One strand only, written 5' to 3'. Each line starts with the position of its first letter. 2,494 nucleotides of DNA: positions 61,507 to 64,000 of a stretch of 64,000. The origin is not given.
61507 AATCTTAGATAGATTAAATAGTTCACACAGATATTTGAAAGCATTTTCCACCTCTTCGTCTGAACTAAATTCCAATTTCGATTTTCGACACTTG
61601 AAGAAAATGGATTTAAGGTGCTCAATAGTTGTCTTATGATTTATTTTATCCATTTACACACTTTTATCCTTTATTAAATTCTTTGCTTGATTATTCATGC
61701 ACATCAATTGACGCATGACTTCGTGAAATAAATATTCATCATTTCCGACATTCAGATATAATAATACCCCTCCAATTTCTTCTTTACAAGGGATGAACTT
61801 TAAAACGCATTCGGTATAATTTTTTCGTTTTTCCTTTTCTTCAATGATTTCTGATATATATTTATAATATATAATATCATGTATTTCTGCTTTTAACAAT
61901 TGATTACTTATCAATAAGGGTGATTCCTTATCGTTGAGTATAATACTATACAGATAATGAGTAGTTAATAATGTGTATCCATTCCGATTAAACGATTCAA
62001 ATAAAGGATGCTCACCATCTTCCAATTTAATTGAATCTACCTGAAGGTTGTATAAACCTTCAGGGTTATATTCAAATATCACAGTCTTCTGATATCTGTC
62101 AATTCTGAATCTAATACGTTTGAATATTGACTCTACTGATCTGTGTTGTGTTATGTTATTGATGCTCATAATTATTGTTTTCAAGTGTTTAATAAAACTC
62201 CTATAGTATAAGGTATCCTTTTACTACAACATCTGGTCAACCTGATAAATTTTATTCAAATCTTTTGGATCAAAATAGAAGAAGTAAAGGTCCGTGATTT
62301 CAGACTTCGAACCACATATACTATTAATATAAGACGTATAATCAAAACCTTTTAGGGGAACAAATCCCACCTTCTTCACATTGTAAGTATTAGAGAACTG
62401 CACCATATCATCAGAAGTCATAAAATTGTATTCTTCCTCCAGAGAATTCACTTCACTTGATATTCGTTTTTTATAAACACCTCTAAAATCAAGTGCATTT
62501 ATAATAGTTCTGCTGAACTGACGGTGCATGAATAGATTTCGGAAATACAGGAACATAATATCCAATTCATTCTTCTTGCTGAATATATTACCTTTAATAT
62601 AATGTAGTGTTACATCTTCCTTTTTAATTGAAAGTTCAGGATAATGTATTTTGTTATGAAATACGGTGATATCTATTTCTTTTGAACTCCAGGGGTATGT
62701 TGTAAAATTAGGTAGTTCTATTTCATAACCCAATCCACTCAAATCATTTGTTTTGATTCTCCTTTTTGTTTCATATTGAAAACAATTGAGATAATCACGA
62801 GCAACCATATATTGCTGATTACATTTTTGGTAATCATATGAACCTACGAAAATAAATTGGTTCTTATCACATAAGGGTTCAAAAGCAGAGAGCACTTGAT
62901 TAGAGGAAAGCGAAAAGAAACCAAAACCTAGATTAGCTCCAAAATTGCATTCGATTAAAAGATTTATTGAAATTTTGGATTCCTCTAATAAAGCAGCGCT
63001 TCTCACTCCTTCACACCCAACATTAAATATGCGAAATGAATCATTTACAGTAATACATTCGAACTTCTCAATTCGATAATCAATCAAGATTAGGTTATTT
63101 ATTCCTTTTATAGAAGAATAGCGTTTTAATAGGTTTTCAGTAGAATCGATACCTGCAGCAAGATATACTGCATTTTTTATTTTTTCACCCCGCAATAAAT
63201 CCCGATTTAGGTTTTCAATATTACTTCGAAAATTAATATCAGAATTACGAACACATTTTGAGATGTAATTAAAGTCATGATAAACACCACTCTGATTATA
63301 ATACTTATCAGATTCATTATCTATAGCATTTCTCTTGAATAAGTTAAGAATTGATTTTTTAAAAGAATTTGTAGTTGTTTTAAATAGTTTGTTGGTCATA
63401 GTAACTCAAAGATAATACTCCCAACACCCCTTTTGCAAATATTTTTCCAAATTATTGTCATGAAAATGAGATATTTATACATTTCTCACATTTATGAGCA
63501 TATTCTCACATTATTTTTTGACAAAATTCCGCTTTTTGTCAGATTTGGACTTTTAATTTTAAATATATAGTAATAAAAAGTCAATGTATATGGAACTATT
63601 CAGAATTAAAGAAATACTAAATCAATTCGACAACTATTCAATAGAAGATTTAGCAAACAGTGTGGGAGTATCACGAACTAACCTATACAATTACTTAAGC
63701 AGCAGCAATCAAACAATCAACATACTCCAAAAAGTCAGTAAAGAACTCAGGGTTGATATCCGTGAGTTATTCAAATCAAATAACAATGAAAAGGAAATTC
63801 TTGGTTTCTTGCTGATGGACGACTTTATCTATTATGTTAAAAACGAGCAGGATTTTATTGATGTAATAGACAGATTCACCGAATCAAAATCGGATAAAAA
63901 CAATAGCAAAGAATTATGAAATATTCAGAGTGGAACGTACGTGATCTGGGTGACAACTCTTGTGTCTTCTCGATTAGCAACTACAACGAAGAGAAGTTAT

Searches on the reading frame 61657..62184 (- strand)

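Call 29: search_protein_families(library=pfam, proteins=[window:61657-62184:-], max_evalue=0.1)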
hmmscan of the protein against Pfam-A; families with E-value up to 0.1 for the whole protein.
window:61657-62184:- (176 aa): 1 family
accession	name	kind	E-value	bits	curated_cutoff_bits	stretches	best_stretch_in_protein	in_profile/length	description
PF03392.18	OS-D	-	0.048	14.2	25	0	110-136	10-36/93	Insect pheromone-binding family, A10/OS-D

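Call 30: search_protein_families(library=phrogs, proteins=[window:61657-62184:-], max_evalue=0.01)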
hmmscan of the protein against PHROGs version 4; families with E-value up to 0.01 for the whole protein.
window:61657-62184:- (176 aa): 0 families

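Call 93: search_protein_families(library=ncbifam, proteins=[window:61657-62184:-], max_evalue=0.05)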
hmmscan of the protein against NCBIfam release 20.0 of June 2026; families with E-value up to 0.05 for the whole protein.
window:61657-62184:- (176 aa): 0 families

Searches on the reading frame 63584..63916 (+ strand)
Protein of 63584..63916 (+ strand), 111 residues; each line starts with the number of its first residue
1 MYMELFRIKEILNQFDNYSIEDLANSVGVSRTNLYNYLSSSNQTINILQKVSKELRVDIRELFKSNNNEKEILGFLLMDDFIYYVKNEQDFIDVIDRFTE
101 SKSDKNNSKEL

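Call 29: search_protein_families(library=pfam, proteins=[window:63584-63916:+], max_evalue=0.1)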
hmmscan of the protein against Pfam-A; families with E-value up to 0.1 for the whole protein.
window:63584-63916:+ (111 aa): 10 families
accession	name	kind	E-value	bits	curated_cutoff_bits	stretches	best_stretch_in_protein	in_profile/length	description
PF01381.28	HTH_3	-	3.1e-06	27.6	23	1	17-62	9-55/55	Helix-turn-helix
PF13022.12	HTH_Tnp_1_2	-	0.0001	22.9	27.9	1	11-65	18-73/122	Helix-turn-helix of insertion element transposase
PF13443.12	HTH_26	-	0.00021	21.9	22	1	17-64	10-59/63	Cro/C1-type HTH DNA-binding domain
PF12844.13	HTH_19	-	0.00066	20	30.2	1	7-64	3-60/64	Helix-turn-helix domain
PF16677.11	GP3_package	-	0.0077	16.8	29.4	1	17-56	33-73/105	DNA-packaging protein gp3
PF04967.18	HTH_10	-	0.016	15.4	23.1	1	19-45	25-51/53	HTH DNA binding domain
PF02796.21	HTH_7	-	0.032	14.8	23.8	1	18-40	22-44/45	Helix-turn-helix domain of resolvase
PF00440.29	TetR_N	-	0.037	14.3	24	1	15-37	14-36/47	Bacterial regulatory proteins, tetR family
PF08279.18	HTH_11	-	0.039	14.3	25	1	6-39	3-37/55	HTH domain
PF14493.12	HTH_40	-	0.071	13.9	27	0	17-70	12-68/89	Helix-turn-helix domain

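Call 100: search_protein_families(library=phrogs, proteins=[window:63584-63916:+], max_evalue=0.01)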
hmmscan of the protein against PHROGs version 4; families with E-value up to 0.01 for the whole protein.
window:63584-63916:+ (111 aa): 6 families
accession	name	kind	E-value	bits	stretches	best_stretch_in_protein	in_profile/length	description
phrog_8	-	transcription regulation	3.7e-09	37.5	1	6-97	79-165/346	transcriptional regulator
phrog_4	-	transcription regulation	4.1e-05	23.7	1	7-83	140-205/400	transcriptional repressor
phrog_2439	-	transcription regulation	7e-05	22.9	1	14-68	17-72/367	transcriptional regulator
phrog_7067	-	head and packaging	0.0017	19.4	0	17-40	31-54/56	terminase small subunit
phrog_24579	-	head and packaging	0.0023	18.9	1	9-54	22-67/126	terminase small subunit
phrog_1702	-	transcription regulation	0.0061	17.5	1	11-69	21-82/87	transcriptional repressor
